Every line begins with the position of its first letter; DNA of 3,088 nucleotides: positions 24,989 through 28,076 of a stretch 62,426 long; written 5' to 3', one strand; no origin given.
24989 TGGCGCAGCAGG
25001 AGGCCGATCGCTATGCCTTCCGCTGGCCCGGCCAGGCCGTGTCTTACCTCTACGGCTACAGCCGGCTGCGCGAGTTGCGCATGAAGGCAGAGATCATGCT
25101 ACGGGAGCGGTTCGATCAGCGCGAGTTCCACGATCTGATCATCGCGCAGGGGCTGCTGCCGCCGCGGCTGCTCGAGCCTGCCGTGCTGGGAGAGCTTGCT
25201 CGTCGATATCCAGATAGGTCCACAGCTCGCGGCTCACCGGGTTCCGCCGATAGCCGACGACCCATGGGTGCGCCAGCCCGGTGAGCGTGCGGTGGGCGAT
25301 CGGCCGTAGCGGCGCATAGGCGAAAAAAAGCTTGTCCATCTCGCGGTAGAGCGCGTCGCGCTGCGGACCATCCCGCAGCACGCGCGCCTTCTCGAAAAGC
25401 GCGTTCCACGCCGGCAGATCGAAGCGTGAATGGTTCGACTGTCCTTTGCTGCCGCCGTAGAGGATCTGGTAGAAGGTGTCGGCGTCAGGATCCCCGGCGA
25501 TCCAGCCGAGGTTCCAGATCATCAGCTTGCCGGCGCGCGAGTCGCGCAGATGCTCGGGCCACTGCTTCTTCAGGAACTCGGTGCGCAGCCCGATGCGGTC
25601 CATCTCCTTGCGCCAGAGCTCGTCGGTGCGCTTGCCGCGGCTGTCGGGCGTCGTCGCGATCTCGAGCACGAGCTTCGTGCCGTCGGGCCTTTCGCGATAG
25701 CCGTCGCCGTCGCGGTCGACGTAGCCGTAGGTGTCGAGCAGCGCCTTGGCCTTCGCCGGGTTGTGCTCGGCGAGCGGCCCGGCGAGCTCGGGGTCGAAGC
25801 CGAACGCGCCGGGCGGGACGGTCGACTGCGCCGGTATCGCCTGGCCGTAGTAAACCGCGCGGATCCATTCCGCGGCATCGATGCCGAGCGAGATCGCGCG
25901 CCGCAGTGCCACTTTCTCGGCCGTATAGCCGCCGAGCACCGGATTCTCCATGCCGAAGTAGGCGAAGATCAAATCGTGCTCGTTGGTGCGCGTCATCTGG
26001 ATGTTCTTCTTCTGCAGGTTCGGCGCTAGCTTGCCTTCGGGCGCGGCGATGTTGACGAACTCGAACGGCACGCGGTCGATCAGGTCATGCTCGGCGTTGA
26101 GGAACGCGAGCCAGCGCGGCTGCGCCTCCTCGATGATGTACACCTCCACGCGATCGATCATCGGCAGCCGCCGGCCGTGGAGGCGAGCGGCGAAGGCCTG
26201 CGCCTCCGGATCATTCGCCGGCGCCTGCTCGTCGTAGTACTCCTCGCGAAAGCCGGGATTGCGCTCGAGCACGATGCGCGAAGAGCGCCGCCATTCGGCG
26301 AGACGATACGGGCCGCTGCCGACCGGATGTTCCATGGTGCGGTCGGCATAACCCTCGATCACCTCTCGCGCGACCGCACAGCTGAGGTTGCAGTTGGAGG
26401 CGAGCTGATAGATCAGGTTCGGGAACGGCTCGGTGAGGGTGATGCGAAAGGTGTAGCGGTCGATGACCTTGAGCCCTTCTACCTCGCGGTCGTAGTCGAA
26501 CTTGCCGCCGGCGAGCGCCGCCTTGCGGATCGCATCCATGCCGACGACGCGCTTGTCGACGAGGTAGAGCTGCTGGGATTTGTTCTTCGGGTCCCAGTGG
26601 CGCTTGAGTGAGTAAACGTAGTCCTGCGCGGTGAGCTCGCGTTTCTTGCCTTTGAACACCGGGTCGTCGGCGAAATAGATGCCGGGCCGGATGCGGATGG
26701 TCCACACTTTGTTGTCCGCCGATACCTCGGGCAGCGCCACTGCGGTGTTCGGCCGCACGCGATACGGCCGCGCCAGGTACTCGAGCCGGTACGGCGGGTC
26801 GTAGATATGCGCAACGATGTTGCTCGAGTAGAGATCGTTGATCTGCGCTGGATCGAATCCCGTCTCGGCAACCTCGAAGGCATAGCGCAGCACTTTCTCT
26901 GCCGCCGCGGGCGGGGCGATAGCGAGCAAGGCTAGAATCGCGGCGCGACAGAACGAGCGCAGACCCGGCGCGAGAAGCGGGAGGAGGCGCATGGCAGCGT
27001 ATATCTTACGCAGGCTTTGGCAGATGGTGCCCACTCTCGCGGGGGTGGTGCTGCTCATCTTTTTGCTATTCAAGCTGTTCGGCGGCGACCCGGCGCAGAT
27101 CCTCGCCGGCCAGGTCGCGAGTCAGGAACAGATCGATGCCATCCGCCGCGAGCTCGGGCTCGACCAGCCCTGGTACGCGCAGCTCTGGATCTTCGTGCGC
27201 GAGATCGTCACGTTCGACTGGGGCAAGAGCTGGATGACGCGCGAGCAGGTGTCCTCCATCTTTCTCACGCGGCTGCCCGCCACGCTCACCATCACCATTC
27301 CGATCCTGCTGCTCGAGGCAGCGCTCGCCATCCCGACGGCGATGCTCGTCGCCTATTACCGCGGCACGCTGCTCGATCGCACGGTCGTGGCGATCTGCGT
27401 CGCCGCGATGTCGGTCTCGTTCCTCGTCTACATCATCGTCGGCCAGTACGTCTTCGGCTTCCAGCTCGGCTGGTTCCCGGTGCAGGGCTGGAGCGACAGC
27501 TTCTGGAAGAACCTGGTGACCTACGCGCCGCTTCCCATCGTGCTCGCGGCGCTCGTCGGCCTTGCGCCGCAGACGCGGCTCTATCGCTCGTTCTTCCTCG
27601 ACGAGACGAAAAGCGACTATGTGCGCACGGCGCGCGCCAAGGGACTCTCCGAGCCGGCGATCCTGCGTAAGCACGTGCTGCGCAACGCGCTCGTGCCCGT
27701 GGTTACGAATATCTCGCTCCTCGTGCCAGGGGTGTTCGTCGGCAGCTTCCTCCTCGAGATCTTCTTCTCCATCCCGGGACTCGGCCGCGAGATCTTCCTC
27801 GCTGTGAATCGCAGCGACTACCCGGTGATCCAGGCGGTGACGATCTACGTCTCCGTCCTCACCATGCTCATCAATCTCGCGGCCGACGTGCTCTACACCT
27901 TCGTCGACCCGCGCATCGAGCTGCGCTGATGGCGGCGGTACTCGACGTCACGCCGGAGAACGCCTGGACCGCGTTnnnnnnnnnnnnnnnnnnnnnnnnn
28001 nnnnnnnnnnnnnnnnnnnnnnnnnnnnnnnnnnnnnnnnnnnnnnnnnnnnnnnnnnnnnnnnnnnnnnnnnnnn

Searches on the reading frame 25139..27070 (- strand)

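Call 50: search_protein_families(library=pfam, proteins=[window:25139-27070:-], max_evalue=0.00001)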
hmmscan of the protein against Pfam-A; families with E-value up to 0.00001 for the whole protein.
window:25139-27070:- (643 aa): 1 family
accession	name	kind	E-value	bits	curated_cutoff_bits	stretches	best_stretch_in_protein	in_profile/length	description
PF00496.27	SBP_bac_5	-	8e-68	229.7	32.4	1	105-543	2-366/368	Bacterial extracellular solute-binding proteins, family 5 Middle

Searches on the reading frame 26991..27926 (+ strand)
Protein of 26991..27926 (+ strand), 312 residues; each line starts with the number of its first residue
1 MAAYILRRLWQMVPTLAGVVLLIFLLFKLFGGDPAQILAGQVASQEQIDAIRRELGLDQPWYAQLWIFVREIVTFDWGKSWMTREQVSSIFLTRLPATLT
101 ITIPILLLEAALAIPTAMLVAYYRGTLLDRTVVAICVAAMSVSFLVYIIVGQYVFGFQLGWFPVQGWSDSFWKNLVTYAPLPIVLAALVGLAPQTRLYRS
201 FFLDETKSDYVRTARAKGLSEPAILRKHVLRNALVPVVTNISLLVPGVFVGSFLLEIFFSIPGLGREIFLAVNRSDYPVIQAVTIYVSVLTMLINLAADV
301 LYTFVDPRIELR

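Call 50: search_protein_families(library=pfam, proteins=[window:26991-27926:+], max_evalue=0.00001)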
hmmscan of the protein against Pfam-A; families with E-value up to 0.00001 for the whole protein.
window:26991-27926:+ (312 aa): 2 families
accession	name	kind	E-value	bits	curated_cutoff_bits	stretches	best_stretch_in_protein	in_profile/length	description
PF00528.27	BPD_transp_1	-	5.7e-36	124.4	26.4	1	113-310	1-183/184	Binding-protein-dependent transport system inner membrane component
PF19300.4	BPD_transp_1_N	-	1.6e-13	51.3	23.8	1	1-102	1-114/114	Binding-prot-dependent transport system membrane comp, N-term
